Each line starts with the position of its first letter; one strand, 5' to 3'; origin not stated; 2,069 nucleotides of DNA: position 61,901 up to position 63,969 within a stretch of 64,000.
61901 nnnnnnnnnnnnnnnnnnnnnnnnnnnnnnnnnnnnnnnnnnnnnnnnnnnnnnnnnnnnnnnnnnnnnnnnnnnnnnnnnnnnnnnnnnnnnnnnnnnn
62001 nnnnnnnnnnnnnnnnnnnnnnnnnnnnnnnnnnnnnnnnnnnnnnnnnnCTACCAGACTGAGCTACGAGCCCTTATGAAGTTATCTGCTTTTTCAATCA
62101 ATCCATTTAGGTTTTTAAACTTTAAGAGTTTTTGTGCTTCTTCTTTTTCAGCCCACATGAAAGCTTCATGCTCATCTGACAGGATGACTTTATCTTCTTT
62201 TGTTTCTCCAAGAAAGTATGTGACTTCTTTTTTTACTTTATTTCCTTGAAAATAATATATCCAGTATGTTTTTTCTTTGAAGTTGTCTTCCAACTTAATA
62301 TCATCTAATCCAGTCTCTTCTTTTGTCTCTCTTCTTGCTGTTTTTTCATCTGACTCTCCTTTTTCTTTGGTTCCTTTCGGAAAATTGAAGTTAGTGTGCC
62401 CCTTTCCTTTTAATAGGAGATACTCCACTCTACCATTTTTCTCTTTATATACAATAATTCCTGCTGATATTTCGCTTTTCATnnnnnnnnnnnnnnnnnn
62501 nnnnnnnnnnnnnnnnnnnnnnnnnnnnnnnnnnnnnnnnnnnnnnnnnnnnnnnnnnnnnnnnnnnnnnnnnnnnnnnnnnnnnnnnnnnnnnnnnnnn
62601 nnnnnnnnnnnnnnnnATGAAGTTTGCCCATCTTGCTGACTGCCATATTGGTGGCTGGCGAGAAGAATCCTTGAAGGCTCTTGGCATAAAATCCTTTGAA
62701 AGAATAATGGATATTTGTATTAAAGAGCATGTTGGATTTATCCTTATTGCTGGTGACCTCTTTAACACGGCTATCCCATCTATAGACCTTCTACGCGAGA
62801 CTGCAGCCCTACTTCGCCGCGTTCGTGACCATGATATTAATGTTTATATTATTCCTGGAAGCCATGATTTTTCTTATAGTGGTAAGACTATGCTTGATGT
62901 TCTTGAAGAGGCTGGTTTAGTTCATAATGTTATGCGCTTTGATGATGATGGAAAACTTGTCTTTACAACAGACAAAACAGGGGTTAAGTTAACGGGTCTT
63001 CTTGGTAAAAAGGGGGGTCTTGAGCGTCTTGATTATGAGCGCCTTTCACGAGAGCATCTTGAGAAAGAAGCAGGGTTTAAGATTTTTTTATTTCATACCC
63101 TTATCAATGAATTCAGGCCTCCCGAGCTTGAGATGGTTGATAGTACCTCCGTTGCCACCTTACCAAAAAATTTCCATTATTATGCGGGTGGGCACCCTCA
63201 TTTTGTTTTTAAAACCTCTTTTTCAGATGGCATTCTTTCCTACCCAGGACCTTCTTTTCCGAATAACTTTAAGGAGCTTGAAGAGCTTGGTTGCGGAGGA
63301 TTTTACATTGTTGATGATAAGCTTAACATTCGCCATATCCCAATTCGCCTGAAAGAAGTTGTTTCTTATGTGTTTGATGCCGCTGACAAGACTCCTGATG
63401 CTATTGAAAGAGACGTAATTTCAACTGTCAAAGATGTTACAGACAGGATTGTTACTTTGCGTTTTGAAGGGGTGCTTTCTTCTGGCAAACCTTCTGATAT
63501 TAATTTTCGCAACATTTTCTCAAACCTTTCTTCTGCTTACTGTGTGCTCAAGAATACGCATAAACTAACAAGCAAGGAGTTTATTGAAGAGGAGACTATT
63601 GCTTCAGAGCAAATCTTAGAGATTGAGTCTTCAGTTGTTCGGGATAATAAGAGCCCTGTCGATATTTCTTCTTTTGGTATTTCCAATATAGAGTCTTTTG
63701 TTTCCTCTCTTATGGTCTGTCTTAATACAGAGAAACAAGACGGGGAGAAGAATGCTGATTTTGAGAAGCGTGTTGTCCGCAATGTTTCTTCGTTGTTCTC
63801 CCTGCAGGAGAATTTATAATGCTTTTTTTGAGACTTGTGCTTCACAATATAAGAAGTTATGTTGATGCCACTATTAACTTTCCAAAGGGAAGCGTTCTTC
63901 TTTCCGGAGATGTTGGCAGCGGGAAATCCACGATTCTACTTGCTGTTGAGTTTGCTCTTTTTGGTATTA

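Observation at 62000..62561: tRNA-Pro - Nudix mRNA - tRNA-Ala packed with 4-nt and negative spacers on one strand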

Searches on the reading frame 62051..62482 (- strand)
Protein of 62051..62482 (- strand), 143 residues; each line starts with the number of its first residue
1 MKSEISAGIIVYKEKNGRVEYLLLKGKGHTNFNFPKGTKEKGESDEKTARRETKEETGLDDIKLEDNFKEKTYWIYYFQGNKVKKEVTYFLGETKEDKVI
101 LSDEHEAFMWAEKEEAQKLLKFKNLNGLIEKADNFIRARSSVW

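Call 6: search_protein_families(library=pfam, proteins=[window:62051-62482:-], max_evalue=0.01)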
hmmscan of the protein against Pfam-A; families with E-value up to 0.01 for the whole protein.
window:62051-62482:- (143 aa): 1 family
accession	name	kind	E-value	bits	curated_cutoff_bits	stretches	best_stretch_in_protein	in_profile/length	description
PF00293.34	NUDIX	-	6.1e-16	59.1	21.1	1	5-120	4-121/134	NUDIX domain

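Call 8: find_homologous_proteins(query=window:62054-62482:-)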
Query window:62054-62482:- (143 aa): 85 proteins with E <= 0.001 among 141 candidates.
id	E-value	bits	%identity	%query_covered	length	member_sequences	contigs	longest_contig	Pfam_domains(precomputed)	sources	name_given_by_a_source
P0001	1.8e-86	305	99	100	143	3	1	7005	PF00293.35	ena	-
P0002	8.5e-29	118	49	95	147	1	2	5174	PF00293.35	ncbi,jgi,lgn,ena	-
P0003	3.2e-26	110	46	93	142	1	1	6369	PF00293.35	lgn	-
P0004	5.8e-25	106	44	96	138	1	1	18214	PF00293.35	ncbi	-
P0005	3.5e-24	103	47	97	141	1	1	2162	PF00293.35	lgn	-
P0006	9.6e-24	102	98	36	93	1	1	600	-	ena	-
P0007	1.6e-23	101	45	95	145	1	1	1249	PF00293.35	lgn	-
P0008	1.8e-23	101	42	95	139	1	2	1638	PF00293.35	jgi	jgi:8-oxo-dGTP pyrophosphatase MutT (NUDIX family)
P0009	4.8e-23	99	47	95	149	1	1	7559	PF00293.35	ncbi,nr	ncbi:MAG: NUDIX domain-containing protein [Bacteroidetes bacterium]|nr:NUDIX domain-containing prote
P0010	1.6e-22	98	46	94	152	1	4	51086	PF00293.35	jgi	-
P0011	1.9e-22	98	45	95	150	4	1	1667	PF00293.35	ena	-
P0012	4.0e-22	96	48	95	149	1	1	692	PF00293.35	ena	-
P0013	4.8e-22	96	44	96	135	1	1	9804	PF00293.35,PF14815.13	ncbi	-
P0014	5.5e-22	96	42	99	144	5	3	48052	PF00293.35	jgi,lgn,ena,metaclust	metaclust:\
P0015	6.0e-22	96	41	98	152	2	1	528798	PF00293.35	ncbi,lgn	-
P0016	7.8e-22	96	41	95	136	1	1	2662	PF00293.35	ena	-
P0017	1.4e-21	95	40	97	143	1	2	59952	PF00293.35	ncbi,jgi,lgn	jgi:bis(5'-nucleosidyl)-tetraphosphatase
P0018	1.8e-21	94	42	96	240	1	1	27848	PF00293.35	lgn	-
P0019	2.2e-21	94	39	95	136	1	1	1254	PF00293.35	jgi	jgi:8-oxo-dGTP pyrophosphatase MutT (NUDIX family)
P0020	3.2e-21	94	44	94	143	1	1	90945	PF00293.35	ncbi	-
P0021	4.9e-21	93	39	95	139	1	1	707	PF00293.35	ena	-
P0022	9.7e-21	92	39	98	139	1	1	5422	PF00293.35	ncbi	-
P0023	1.0e-20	92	40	95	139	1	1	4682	PF00293.35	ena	-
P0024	1.3e-20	92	41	95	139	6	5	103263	PF00293.35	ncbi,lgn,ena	-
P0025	1.8e-20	91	40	95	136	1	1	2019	PF00293.35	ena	-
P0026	3.2e-20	90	46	93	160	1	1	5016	PF00293.35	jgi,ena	-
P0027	3.4e-20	90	41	95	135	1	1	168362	PF00293.35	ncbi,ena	-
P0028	5.2e-20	90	39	95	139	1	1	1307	PF00293.35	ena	-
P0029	6.5e-20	89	46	98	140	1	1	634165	PF00293.35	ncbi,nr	ncbi:MAG: diadenosine 5'5'''-P1,P4-tetraphosphate pyrophosphohydrolase [Candidatus Parcubacteria bac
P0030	8.4e-20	89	41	95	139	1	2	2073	PF00293.35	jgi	jgi:bis(5'-nucleosidyl)-tetraphosphatase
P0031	1.2e-19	88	40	95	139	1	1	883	PF00293.35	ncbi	-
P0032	1.4e-19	88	41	95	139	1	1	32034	PF00293.35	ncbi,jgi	jgi:8-oxo-dGTP pyrophosphatase MutT (NUDIX family)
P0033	1.7e-19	88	39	95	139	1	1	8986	PF00293.35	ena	-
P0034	1.9e-19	88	40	95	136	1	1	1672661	PF00293.35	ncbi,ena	-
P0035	1.9e-19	88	40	95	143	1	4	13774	PF00293.35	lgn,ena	-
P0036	2.5e-19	87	41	97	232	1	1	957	PF00293.35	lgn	-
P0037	2.9e-19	87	40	95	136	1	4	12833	PF00293.35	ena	-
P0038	3.0e-19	87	41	95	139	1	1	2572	PF00293.35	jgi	-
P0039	4.5e-19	87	41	95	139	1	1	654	PF00293.35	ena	-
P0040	7.0e-19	86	44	93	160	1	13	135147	PF00293.35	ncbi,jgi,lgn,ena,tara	tara:strand:- start:2288 stop:2770 length:483 start_codon:yes stop_codon:yes gene_type:complete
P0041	1.0e-18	85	40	95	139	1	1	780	PF00293.35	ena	-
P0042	1.0e-18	85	41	95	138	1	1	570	PF00293.35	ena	-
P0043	1.2e-18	85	39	95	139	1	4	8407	PF00293.35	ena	-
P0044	1.4e-18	85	39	95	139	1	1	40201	PF00293.35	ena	-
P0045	1.6e-18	85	40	95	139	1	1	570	PF00293.35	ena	-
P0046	1.6e-18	85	39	95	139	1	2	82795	PF00293.35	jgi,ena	jgi:8-oxo-dGTP pyrophosphatase MutT (NUDIX family)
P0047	1.9e-18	85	40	98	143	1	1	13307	PF00293.35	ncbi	-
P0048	3.1e-18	84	43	95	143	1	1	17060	PF00293.35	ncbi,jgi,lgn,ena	-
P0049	3.5e-18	84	39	95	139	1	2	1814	PF00293.35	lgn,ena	-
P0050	4.5e-18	83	39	95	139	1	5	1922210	PF00293.35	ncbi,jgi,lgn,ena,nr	ncbi:MAG: NUDIX domain-containing protein [Nitrosopumilus sp.]|jgi:8-oxo-dGTP pyrophosphatase MutT (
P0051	6.2e-18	83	39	95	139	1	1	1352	PF00293.35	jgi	jgi:bis(5'-nucleosidyl)-tetraphosphatase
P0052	7.6e-18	83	43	94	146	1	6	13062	PF00293.35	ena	-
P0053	8.4e-18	82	40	91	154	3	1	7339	PF00293.35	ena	-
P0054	1.0e-17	82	42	81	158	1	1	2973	PF00293.35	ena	-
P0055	1.6e-17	82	37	95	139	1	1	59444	PF00293.35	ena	-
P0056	2.0e-17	81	37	95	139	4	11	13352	PF00293.35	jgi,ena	jgi:bis(5'-nucleosidyl)-tetraphosphatase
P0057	7.0e-17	80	41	94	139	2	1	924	PF00293.35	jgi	jgi:bis(5'-nucleosidyl)-tetraphosphatase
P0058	1.9e-16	78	39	94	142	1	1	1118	PF00293.35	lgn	-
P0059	6.1e-16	76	36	95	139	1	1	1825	PF00293.35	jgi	-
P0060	1.2e-15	76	41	93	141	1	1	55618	PF00293.35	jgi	-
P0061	3.4e-15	74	38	95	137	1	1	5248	PF00293.35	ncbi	-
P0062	5.6e-15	73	38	96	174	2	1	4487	PF00293.35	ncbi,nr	ncbi:MAG: NUDIX domain-containing protein [Patescibacteria group bacterium]|nr:NUDIX domain-containi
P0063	1.3e-14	72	39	93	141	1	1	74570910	PF00293.35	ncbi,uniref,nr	ncbi:bis(5'-nucleosyl)-tetraphosphatase [asymmetrical]-like [Mya arenaria]|uniref:bis(5'-nucleosyl)-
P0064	1.6e-14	72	37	95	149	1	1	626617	PF00293.35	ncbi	ncbi:Bis(5'-nucleosyl)-tetraphosphatase [Sergentomyia squamirostris]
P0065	1.6e-14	72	44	68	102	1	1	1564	PF00293.35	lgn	-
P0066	3.0e-14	71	42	90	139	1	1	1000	PF00293.35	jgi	jgi:bis(5'-nucleosidyl)-tetraphosphatase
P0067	8.4e-14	70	43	92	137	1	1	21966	PF00293.35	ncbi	-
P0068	1.8e-13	68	40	92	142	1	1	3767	PF00293.35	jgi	-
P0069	2.7e-13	68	37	92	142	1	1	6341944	PF00293.35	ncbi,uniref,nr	ncbi:bis(5'-nucleosyl)-tetraphosphatase [asymmetrical] [Scaptodrosophila lebanonensis]|uniref:Bis(5'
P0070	2.6e-12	65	38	92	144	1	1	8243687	PF00293.35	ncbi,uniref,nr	ncbi:bis(5'-nucleosyl)-tetraphosphatase [asymmetrical] [Drosophila obscura]|uniref:bis(5'-nucleosyl)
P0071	6.0e-12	64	36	90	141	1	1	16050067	PF00293.35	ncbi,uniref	ncbi:hypothetical protein ABMA28_006138 [Loxostege sticticalis]|uniref:Bis(5'-nucleosyl)-tetraphosph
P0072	9.0e-12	63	33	90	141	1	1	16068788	PF00293.35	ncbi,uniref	ncbi:hypothetical protein ABMA27_005899 [Loxostege sticticalis]|uniref:Bis(5'-nucleosyl)-tetraphosph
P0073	1.1e-11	63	36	95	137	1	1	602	PF00293.35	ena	-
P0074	4.0e-11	61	33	87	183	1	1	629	PF00293.35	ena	-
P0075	9.5e-11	60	34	90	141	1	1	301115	PF00293.35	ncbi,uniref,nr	ncbi:bis(5'-nucleosyl)-tetraphosphatase [asymmetrical] [Ostrinia furnacalis]|uniref:bis(5'-nucleosyl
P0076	1.2e-10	59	42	80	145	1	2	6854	PF00293.35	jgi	-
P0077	1.6e-10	59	34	90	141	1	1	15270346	PF00293.35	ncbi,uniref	ncbi:bis(5'-nucleosyl)-tetraphosphatase [asymmetrical] [Ostrinia nubilalis]|uniref:bis(5'-nucleosyl)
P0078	2.7e-10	58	41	78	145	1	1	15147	PF00293.35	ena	-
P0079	5.1e-6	44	38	76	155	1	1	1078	PF00293.35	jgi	jgi:dihydroneopterin triphosphate diphosphatase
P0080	1.9e-5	42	41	56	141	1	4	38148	PF00293.35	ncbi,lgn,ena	ncbi:MAG: NUDIX domain-containing protein [Nanoarchaeota archaeon]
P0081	2.6e-5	42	36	78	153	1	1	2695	PF00293.35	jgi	jgi:dATP pyrophosphohydrolase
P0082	5.3e-5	41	48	43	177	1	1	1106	PF01255.25,PF00293.35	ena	-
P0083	5.4e-4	38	35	83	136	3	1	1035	PF00293.35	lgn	-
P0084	8.4e-4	37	34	66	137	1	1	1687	PF00293.35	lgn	-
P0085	9.2e-4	37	35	75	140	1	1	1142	PF00293.35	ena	-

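Call 11: find_encoding_contigs(protein=P0001, flank=5000)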
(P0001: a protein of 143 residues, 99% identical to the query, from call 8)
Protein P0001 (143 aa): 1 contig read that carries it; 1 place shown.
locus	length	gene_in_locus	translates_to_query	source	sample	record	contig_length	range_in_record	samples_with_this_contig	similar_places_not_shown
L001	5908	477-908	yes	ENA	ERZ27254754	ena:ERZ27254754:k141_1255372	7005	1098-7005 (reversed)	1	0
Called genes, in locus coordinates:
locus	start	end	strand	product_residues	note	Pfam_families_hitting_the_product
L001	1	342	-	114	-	?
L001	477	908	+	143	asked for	PF00293:NUDIX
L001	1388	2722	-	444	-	PF12706:Lactamase_B_2 (weak), PF00753:Lactamase_B (weak), PF22505:RNase_J_b_CASP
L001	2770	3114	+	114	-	PF02643:DUF192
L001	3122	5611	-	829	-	PF24517:CBM96 (weak)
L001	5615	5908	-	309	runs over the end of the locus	PF01544:CorA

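Call 12: find_encoding_contigs(protein=P0002, flank=3000, max_places=3)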
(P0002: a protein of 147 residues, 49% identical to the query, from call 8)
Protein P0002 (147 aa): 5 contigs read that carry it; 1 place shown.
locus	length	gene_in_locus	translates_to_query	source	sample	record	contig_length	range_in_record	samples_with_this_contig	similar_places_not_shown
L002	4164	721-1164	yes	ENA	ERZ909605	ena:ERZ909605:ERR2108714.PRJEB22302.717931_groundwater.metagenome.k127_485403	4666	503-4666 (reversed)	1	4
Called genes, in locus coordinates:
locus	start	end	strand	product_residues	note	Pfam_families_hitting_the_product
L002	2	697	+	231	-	PF00265:TK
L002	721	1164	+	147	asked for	PF00293:NUDIX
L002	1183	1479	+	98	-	-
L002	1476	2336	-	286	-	-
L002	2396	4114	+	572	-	PF14716:HHH_8, PF14520:HHH_5 (weak), PF14791:DNA_pol_B_thumb, PF02811:PHP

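Call 13: find_encoding_contigs(protein=P0004, flank=3000, max_places=3)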
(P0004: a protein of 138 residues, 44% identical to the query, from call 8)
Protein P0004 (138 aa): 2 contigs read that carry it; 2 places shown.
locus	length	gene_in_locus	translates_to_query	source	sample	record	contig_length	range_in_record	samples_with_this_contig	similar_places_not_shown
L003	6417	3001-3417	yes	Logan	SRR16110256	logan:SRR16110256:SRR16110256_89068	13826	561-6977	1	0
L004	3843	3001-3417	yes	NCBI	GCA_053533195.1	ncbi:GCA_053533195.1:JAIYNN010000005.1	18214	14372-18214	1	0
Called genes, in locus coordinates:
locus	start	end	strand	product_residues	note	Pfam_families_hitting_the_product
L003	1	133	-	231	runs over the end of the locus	?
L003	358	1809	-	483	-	PF00206:Lyase_1, PF10415:FumaraseC_C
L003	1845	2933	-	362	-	PF06482:Endostatin, PF07588:DUF1554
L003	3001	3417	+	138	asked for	PF00293:NUDIX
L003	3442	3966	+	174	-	PF01022:HTH_5 (faint), PF01325:Fe_dep_repress (weak), PF13412:HTH_24 (faint), PF01909:NTP_transf_2, PF18765:Polbeta (weak)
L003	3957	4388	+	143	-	-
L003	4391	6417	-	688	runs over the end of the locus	PF01326:PPDK_N, PF00391:PEP-utilizers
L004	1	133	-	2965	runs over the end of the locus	PF07691:PA14, PF03422:CBM_6, PF18099:CBM_35_2, PF07691:PA14, PF03422:CBM_6, PF18099:CBM_35_2, PF07691:PA14, PF03422:CBM_6, +4 more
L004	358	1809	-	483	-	PF00206:Lyase_1, PF10415:FumaraseC_C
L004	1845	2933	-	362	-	PF06482:Endostatin, PF07588:DUF1554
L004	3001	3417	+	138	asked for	PF00293:NUDIX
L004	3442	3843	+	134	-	?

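Call 16: find_related_loci(query=window:62054-62482:-, collection=genome_contigs, flank=4000)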
Query window:62054-62482:- (143 aa) in genome_contigs; peptide patterns used: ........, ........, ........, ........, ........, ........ (x = any residue, [..] = any of these).
110 stretches matched a pattern; 2 encode a relative of the query (tblastn E <= 1e-3); 2 distinct loci.
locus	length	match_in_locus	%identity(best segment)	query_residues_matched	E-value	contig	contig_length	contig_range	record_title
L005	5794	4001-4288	30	20-115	9e-7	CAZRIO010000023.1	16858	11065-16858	MAG TPA_asm: uncultured Candidatus Saccharibacteria bacterium isolate SRP200132_co1_783 genome assembly, contig: NODE_59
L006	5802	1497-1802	29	32-131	2e-6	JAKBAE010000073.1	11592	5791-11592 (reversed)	MAG: bacterium isolate ZJ1.bin9 NODE_7909_length_11592_cov_1.544614, whole genome shotgun sequence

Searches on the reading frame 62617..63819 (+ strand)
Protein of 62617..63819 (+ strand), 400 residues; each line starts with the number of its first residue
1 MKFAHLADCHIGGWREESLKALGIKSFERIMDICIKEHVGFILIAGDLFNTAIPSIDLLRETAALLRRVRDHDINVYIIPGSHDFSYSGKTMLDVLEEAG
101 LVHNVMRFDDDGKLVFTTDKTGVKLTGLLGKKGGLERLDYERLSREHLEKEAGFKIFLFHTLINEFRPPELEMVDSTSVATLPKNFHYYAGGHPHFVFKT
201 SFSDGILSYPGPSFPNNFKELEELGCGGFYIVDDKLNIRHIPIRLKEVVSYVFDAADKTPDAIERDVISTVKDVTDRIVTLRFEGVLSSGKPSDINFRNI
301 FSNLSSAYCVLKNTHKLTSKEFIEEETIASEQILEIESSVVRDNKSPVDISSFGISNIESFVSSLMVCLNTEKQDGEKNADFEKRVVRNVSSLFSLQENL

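Call 6: search_protein_families(library=pfam, proteins=[window:62617-63819:+], max_evalue=0.01)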
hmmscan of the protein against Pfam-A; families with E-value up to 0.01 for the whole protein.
window:62617-63819:+ (400 aa): 1 family
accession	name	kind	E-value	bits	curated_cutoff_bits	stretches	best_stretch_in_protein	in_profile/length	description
PF00149.33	Metallophos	-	1.9e-11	45.2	21.5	1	1-195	1-189/191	Calcineurin-like phosphoesterase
